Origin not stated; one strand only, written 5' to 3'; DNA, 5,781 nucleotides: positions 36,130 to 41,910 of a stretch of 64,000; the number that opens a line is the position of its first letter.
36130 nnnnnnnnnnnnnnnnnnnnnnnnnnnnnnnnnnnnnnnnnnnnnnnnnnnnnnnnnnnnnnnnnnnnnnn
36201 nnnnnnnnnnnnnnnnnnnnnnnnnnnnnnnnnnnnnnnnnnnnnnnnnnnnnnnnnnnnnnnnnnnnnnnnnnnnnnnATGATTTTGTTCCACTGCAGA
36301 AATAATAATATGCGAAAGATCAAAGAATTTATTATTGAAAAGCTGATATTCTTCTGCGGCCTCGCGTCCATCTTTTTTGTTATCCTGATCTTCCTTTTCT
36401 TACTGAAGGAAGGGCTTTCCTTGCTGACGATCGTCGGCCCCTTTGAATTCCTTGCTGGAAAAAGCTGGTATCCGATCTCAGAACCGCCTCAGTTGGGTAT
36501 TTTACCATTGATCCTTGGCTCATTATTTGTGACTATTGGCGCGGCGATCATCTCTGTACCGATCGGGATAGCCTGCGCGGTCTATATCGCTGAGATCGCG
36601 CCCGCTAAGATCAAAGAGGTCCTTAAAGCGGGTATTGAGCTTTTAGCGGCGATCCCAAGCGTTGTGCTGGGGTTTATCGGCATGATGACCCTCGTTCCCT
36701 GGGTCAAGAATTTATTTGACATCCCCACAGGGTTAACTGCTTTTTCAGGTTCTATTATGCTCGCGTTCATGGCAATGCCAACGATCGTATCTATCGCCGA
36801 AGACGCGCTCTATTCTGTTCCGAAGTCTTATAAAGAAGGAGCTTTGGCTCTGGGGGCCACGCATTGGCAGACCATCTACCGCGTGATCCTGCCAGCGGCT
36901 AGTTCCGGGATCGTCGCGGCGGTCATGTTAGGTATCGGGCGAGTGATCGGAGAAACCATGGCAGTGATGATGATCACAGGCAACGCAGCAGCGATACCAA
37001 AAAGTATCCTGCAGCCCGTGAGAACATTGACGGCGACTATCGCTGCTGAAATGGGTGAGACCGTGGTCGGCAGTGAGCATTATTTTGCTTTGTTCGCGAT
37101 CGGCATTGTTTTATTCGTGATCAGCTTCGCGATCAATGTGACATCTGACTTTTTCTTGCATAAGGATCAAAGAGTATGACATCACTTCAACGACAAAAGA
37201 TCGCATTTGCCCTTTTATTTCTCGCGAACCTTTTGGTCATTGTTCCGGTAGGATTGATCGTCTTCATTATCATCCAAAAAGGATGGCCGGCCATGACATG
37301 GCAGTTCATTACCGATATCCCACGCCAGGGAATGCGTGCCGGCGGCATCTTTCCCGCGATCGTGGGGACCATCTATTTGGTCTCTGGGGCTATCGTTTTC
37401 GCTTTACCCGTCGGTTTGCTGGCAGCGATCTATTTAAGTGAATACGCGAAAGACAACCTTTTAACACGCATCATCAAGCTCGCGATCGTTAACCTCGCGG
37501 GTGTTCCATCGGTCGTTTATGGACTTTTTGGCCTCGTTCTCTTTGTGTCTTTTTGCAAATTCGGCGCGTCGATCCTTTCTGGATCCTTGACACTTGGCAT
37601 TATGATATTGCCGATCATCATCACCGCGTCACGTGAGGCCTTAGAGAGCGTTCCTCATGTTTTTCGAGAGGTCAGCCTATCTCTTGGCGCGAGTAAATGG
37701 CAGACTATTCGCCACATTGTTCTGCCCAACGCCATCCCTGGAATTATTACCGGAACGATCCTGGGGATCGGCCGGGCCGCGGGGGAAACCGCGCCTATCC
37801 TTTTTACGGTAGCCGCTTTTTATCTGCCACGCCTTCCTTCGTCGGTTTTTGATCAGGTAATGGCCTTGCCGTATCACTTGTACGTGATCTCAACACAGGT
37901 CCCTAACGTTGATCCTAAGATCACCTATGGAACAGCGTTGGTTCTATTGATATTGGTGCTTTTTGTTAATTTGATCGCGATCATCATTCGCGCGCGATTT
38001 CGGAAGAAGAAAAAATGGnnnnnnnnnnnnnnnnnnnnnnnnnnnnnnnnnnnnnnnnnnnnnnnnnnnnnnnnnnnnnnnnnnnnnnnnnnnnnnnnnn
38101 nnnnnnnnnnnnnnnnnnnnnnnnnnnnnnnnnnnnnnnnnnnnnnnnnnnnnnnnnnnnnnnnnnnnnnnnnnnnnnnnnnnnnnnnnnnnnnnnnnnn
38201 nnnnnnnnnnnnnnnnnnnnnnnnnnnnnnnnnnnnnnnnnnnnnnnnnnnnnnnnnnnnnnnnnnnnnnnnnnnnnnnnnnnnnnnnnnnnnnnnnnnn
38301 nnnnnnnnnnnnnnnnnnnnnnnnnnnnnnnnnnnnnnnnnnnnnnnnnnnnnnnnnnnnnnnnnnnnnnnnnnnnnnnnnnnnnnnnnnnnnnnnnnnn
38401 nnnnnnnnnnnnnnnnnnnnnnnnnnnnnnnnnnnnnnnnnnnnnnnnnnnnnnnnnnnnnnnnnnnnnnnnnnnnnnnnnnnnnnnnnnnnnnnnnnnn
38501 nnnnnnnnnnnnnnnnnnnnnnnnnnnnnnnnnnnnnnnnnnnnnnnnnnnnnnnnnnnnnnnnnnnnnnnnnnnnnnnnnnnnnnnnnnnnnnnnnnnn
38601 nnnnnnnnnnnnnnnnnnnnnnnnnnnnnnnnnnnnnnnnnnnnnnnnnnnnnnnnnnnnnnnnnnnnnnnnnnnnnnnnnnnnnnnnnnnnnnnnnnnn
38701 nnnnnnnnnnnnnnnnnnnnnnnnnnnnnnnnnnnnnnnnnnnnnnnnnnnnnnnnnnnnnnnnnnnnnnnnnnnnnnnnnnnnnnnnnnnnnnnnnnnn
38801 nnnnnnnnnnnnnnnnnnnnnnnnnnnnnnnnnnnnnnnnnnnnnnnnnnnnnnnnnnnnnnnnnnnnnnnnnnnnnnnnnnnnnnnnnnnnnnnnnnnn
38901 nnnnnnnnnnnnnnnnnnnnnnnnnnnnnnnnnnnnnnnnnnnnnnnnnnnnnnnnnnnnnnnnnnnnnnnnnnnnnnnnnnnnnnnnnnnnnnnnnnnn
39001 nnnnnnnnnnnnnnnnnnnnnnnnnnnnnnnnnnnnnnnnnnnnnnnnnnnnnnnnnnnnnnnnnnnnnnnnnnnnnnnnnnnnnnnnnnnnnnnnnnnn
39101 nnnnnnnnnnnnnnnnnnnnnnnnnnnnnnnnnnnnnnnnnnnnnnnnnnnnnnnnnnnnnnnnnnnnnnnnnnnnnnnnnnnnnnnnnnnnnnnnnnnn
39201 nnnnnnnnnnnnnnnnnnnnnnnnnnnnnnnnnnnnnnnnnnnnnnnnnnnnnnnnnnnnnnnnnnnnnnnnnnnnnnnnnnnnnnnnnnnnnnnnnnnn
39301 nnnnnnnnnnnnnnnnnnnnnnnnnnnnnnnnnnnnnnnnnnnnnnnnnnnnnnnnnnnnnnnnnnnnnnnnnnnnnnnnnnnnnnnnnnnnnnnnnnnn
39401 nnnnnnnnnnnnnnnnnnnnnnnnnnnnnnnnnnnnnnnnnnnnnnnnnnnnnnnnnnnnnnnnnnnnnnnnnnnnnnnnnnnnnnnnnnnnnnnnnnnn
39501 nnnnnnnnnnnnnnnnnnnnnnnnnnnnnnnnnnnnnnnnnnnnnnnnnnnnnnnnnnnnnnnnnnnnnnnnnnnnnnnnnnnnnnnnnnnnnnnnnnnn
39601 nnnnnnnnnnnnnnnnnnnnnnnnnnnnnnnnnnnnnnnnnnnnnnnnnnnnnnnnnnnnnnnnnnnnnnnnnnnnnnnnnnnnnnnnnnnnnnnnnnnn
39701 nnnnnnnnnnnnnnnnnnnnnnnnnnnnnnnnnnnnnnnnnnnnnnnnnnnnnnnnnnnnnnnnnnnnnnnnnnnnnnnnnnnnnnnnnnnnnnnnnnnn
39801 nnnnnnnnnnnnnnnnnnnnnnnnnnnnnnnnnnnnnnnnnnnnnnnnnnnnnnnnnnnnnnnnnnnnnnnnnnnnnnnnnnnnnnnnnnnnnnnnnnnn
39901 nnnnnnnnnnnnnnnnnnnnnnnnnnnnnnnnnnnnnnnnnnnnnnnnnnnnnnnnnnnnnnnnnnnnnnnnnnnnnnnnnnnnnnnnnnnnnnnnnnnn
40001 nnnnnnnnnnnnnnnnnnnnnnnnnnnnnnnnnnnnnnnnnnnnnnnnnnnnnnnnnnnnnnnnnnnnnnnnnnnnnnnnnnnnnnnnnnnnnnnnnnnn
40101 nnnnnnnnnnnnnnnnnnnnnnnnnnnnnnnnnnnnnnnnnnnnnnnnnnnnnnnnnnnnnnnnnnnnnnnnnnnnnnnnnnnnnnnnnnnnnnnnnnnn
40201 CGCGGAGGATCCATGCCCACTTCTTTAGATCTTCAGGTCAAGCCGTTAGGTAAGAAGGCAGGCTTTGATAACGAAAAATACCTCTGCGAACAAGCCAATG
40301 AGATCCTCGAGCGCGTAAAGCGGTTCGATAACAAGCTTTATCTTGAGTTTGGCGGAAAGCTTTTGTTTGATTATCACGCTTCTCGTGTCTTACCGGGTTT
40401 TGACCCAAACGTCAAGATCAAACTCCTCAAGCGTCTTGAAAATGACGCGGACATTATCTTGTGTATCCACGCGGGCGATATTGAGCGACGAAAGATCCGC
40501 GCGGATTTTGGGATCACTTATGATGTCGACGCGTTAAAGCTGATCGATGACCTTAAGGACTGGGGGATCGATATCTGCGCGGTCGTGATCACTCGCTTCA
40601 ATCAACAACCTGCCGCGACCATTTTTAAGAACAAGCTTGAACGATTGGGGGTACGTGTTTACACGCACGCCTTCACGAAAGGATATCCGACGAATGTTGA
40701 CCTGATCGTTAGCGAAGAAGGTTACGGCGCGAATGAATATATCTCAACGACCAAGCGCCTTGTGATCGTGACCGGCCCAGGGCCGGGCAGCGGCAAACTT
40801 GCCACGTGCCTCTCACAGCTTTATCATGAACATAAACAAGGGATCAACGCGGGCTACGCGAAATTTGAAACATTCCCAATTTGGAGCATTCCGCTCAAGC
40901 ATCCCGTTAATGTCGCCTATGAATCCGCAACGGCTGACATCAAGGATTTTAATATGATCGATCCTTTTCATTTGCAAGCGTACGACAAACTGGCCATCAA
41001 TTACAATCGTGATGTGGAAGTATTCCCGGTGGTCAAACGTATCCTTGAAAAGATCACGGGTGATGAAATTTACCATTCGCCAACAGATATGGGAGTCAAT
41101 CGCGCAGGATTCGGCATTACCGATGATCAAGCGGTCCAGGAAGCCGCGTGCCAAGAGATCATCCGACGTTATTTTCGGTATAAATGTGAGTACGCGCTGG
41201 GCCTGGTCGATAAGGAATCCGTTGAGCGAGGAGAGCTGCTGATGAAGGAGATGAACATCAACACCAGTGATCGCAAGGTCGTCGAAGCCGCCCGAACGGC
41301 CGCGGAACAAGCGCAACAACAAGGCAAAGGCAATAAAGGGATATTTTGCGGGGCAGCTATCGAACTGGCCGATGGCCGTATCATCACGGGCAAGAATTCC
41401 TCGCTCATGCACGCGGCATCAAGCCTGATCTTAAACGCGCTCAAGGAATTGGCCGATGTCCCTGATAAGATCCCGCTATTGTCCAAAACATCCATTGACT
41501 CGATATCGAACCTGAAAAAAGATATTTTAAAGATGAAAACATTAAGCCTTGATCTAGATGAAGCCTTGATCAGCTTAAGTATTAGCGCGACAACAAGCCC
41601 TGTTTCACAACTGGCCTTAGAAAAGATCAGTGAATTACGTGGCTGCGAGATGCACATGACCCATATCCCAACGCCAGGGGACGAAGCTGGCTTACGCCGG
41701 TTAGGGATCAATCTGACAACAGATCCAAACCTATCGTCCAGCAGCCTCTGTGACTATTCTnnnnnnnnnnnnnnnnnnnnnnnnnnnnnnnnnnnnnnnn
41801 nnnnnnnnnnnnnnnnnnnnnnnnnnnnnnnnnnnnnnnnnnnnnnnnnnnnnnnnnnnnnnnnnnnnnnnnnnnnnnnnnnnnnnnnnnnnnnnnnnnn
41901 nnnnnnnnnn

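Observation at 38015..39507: Tandem PstB1/PstB2 with complementary degenerate ATPase motifs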

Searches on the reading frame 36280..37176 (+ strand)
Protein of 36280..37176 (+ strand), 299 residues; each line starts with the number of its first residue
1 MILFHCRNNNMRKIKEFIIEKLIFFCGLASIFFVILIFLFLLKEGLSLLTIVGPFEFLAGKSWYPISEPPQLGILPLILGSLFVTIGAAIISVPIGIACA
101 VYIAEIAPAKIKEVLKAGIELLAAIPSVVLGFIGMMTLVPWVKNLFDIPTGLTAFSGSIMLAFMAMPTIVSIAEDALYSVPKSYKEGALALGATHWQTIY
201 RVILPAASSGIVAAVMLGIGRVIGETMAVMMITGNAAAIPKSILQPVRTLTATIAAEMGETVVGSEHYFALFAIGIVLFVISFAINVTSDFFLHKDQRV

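Call 47: search_protein_families(library=pfam, proteins=[window:36280-37176:+], max_evalue=0.00001)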
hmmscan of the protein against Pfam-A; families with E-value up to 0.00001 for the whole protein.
window:36280-37176:+ (299 aa): 1 family
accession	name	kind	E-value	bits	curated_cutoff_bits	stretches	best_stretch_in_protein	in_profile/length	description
PF00528.27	BPD_transp_1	-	8.8e-20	71.6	26.4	1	94-287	3-173/184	Binding-protein-dependent transport system inner membrane component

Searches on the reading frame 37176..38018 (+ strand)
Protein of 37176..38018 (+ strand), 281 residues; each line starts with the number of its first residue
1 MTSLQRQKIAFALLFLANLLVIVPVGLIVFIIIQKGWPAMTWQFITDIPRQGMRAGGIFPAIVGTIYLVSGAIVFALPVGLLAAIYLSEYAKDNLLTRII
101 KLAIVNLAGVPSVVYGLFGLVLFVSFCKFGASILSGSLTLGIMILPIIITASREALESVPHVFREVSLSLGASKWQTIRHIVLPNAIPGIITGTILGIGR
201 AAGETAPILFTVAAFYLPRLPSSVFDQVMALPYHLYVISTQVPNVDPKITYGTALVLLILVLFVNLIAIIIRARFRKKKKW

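Call 47: search_protein_families(library=pfam, proteins=[window:37176-38018:+], max_evalue=0.00001)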
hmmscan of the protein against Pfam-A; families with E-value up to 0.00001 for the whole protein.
window:37176-38018:+ (281 aa): 1 family
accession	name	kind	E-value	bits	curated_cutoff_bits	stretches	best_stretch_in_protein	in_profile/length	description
PF00528.27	BPD_transp_1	-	7.2e-21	75.2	26.4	1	77-278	2-181/184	Binding-protein-dependent transport system inner membrane component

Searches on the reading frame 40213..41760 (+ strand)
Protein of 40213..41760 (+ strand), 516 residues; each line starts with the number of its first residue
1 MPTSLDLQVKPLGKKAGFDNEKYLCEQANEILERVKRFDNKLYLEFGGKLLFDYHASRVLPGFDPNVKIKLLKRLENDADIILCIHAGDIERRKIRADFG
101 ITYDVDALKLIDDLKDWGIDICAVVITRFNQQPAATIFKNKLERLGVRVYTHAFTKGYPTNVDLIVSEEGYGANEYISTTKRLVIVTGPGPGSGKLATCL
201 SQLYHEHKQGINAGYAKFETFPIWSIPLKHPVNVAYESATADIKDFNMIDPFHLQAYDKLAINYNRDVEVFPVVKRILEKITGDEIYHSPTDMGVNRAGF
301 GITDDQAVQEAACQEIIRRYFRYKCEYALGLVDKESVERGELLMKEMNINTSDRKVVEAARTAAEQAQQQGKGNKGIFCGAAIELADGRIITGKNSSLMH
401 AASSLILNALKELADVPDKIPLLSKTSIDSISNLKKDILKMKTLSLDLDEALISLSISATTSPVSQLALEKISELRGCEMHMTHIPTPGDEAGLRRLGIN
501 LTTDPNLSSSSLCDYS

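Call 47: search_protein_families(library=pfam, proteins=[window:40213-41760:+], max_evalue=0.00001)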
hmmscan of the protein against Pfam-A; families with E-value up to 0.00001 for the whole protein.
window:40213-41760:+ (516 aa): 2 families
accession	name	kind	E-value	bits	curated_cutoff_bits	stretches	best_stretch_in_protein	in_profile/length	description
PF08903.17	DUF1846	-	3.7e-169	562.2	27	1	17-347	2-332/333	Domain of unknown function DUF1846, N-terminal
PF20921.3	DUF1846_C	-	3.9e-54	183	27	1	353-512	2-152/153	Domain of unknown function DUF1846, C-terminal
